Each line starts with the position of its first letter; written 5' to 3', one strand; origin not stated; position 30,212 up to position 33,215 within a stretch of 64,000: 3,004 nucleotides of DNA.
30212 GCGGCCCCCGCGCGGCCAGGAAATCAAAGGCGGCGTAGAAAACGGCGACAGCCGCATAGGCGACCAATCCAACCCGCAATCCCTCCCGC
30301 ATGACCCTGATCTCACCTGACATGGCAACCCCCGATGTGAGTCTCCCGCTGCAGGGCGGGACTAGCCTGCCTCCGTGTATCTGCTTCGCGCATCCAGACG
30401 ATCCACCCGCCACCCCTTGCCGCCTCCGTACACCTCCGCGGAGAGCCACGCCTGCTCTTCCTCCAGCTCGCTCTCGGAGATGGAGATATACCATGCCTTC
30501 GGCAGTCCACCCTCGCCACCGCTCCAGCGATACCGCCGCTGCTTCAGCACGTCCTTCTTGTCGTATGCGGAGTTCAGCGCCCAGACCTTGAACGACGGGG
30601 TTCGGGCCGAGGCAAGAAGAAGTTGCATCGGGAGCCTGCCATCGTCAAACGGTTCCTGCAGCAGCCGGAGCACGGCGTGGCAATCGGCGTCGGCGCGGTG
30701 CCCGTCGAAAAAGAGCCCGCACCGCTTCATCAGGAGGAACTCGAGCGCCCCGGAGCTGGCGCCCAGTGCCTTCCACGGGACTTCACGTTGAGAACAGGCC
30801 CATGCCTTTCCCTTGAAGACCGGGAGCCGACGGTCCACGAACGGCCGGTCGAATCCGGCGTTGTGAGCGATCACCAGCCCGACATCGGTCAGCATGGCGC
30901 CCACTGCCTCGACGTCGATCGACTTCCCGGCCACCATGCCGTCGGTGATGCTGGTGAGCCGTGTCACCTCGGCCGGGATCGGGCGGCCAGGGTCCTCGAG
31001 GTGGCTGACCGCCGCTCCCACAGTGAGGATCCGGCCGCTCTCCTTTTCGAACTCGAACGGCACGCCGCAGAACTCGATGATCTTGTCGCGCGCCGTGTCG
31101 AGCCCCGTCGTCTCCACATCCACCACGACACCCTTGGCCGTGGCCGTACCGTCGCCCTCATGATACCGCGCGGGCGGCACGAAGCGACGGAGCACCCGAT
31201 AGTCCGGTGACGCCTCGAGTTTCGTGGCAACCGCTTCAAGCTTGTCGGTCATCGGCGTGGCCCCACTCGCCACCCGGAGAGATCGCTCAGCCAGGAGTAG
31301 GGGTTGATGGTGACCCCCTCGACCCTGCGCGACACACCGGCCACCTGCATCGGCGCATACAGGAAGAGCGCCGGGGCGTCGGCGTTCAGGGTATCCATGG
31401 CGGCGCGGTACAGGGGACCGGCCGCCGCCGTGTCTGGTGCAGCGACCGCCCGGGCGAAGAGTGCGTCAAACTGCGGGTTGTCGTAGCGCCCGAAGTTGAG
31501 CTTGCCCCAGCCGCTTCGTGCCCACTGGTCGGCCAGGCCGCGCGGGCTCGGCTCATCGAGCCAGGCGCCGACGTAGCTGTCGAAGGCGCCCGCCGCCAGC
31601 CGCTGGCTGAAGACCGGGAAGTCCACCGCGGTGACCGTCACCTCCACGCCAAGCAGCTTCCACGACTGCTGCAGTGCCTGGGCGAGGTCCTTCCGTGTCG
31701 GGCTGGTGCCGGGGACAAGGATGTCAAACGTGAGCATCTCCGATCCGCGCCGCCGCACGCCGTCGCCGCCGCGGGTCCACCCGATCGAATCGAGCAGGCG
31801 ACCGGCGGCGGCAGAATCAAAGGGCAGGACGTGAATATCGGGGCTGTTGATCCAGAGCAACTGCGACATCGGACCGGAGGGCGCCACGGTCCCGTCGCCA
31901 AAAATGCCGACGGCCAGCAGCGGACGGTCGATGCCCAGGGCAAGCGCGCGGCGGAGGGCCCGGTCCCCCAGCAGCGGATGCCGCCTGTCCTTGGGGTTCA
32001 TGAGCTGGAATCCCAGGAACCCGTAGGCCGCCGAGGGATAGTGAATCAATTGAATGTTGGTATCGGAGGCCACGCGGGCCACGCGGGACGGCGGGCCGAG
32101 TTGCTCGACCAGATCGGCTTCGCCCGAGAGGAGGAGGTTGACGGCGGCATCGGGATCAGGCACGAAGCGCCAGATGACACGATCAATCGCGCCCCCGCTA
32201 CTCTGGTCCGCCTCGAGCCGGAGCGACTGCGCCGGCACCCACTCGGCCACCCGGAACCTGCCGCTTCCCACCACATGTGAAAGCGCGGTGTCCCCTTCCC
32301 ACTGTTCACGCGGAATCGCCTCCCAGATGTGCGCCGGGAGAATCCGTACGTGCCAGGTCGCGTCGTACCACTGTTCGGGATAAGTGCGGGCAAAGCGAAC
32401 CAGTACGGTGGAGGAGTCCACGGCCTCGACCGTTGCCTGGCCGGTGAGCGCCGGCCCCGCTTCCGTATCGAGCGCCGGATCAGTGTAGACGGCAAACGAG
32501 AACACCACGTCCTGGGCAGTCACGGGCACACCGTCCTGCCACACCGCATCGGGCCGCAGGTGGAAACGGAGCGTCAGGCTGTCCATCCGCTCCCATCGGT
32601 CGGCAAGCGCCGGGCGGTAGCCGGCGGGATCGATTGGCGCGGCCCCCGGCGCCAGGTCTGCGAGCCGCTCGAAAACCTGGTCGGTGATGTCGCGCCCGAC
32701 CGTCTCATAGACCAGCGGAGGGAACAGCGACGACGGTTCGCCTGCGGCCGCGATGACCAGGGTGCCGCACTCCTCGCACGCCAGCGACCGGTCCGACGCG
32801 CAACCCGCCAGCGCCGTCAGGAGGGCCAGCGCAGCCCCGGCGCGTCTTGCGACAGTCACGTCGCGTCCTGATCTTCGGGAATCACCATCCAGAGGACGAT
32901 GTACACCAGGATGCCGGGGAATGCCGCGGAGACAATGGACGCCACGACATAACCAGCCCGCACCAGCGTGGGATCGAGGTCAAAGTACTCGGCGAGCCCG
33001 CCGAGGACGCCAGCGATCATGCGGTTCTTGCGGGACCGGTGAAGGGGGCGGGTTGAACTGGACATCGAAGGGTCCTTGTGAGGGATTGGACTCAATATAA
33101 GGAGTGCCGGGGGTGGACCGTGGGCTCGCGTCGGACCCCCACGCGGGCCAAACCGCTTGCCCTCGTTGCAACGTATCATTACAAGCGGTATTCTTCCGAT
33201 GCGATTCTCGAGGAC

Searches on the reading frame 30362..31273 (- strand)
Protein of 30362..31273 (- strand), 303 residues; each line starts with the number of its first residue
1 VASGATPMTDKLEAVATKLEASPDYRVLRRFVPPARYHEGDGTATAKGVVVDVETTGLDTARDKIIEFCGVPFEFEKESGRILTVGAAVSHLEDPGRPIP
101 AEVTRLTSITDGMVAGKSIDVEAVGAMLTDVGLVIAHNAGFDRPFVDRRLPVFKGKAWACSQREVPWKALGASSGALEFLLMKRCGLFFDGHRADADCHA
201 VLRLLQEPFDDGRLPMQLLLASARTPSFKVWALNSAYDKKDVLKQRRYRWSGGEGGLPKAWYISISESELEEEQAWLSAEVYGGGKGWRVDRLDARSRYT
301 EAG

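Call 3: search_protein_families(library=pfam, proteins=[window:30362-31273:-], max_evalue=0.01)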
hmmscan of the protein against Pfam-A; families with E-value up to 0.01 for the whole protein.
window:30362-31273:- (303 aa): 1 family
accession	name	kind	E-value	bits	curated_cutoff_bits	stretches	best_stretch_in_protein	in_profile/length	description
PF00929.31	RNase_T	-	1.6e-15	58.4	24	1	49-205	1-164/164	Exonuclease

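Call 68: search_protein_families(library=ncbifam, proteins=[window:30362-31273:-], max_evalue=0.00001)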
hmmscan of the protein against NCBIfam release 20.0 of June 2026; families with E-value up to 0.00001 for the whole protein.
window:30362-31273:- (303 aa): 15 families
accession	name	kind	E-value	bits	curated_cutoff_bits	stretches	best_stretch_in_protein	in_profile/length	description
NF006615.0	PRK09182.1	subfamily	1.5e-101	339.2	207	1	8-301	12-305/307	3'-5' exonuclease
NF005906.0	PRK07883.1-4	equivalog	9.6e-15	53.9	495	1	46-151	6-106/563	DEDD exonuclease domain-containing protein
NF001688.0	PRK00448.1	equivalog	1e-13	49.8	873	1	44-150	421-522/1445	PolC-type DNA polymerase III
TIGR01405.1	polC_Gram_pos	equivalog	4.5e-13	47.8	1043.45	1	46-158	189-296/1211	DNA polymerase III subunit alpha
NF005907.0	PRK07883.1-5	equivalog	4.6e-13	48.4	454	1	49-147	31-124/584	DEDD exonuclease domain-containing protein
NF005905.0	PRK07883.1-3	equivalog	3.6e-12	45.7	508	1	49-146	27-119/581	DEDD exonuclease domain-containing protein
NF005981.0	PRK08074.1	equivalog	1.3e-11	43.2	789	1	48-150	5-103/931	ATP-dependent DNA helicase DinG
NF005289.0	PRK06807.1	equivalog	1.1e-10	41.3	335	1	49-150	11-107/313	3'-5' exonuclease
NF004964.0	PRK06310.1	equivalog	4.9e-10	39.2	236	1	48-142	9-99/250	DNA polymerase III subunit epsilon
TIGR01407.1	dinG_rel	hypoth_equivalog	3.6e-08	32.1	547.7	1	49-150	3-99/889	putative DnaQ family exonuclease/DinG family helicase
TIGR01406.1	dnaQ_proteo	equivalog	3.9e-08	33.2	222.7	1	49-154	3-105/231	DNA polymerase III subunit epsilon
NF005937.0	PRK07983.1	equivalog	1.1e-07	31.2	202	1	50-163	4-101/220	exodeoxyribonuclease X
NF005903.0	PRK07883.1-1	equivalog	1.4e-07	30.3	1038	1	48-146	42-141/642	DEDD exonuclease domain-containing protein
NF004316.1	PRK05711.1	equivalog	1.7e-07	31.2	196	1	48-153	3-105/234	DNA polymerase III subunit epsilon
NF005904.0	PRK07883.1-2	equivalog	6.6e-07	28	969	1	49-149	33-128/584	DEDD exonuclease domain-containing protein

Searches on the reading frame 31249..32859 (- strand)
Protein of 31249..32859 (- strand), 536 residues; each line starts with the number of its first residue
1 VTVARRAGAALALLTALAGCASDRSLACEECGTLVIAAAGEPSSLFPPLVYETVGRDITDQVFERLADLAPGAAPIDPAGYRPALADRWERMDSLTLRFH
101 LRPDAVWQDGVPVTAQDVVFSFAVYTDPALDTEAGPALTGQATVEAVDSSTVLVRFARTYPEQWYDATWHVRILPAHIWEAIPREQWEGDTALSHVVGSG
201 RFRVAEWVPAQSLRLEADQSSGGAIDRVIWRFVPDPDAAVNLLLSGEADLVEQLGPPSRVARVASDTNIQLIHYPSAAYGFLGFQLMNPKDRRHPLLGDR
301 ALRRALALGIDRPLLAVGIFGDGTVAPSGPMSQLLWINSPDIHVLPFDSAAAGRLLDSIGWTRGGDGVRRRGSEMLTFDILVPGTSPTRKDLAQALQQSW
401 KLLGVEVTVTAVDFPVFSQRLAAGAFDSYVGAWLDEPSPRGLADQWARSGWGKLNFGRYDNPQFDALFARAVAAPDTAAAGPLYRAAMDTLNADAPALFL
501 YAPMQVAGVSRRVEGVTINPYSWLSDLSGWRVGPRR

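Call 3: search_protein_families(library=pfam, proteins=[window:31249-32859:-], max_evalue=0.01)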
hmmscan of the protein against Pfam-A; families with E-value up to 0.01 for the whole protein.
window:31249-32859:- (536 aa): 1 family
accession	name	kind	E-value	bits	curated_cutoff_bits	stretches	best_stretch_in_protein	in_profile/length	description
PF00496.27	SBP_bac_5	-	7.9e-69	233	32.4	1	81-445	2-359/368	Bacterial extracellular solute-binding proteins, family 5 Middle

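Call 68: search_protein_families(library=ncbifam, proteins=[window:31249-32859:-], max_evalue=0.00001)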
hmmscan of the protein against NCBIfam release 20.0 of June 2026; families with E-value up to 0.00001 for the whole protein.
window:31249-32859:- (536 aa): 10 families
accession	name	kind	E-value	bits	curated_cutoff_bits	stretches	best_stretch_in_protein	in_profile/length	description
NF045467.1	Opp4A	equivalog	2.4e-37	128.4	650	1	30-530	33-554/556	oligopeptide ABC transporter substrate-binding protein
NF045468.1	Opp5A_nikA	equivalog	2.4e-24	85.7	600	1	82-517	58-473/488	nickel ABC transporter substrate-binding protein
TIGR04028.1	SBP_KPN_01854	hypoth_equivalog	2.2e-23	82.6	468.5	1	82-413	45-383/509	TIGR04028 family ABC transporter substrate-binding protein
NF011684.0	PRK15104.1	equivalog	1.5e-20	73.4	947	1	25-513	32-521/543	oligopeptide ABC transporter substrate-binding protein OppA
TIGR02294.1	nickel_nikA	equivalog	2.9e-20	72.3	393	1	81-491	48-461/501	nickel ABC transporter substrate-binding protein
NF043070.1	DppA_dipep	equivalog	1.8e-15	56.5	1005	1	30-522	27-525/535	dipeptide ABC transporter periplasmic-binding protein DppA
NF011689.0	PRK15109.1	equivalog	3.9e-13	48.9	560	1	60-522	63-529/547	ABC transporter substrate-binding protein SapA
NF007287.0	PRK09755.1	equivalog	4e-12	45.7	1098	0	42-130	43-126/535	ABC transporter substrate-binding protein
NF011942.0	PRK15413.1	equivalog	5.7e-12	45.1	594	1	85-521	75-501/512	glutathione ABC transporter substrate-binding protein GsiB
NF047575.1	opine_bind_CntA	exception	7.6e-12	44.5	800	1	11-427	13-427/535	staphylopine-dependent metal ABC transporter substrate-binding lipoprotein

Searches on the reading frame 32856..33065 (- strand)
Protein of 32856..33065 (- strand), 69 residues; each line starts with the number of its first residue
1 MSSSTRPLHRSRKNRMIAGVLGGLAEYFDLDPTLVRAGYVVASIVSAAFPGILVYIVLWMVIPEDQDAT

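Call 3: search_protein_families(library=pfam, proteins=[window:32856-33065:-], max_evalue=0.01)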
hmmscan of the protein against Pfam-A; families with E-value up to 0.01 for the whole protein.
window:32856-33065:- (69 aa): 1 family
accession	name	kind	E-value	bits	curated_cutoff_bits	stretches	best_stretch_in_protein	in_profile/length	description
PF04024.17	PspC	-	9.9e-25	86.6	25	1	6-64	1-57/58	PspC domain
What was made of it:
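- Checked: A PspC-domain gene (PF04024, 1e-24) is divergent at 33065..32856 (call 3).
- A PspC-domain gene lies divergent at 33065..32856 (call 3).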

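Call 4: search_protein_families(library=ncbifam, proteins=[window:32856-33065:-], max_evalue=0.01)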
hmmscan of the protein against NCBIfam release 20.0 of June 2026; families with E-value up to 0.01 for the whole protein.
window:32856-33065:- (69 aa): 2 families
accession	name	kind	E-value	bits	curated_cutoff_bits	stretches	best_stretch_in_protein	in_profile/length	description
TIGR02978.1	phageshock_pspC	equivalog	2.1e-14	53.4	104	1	6-64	2-60/121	envelope stress response membrane protein PspC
NF007973.0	PRK10697.1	equivalog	3.3e-08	33.5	136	1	4-66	6-68/119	envelope stress response membrane protein PspC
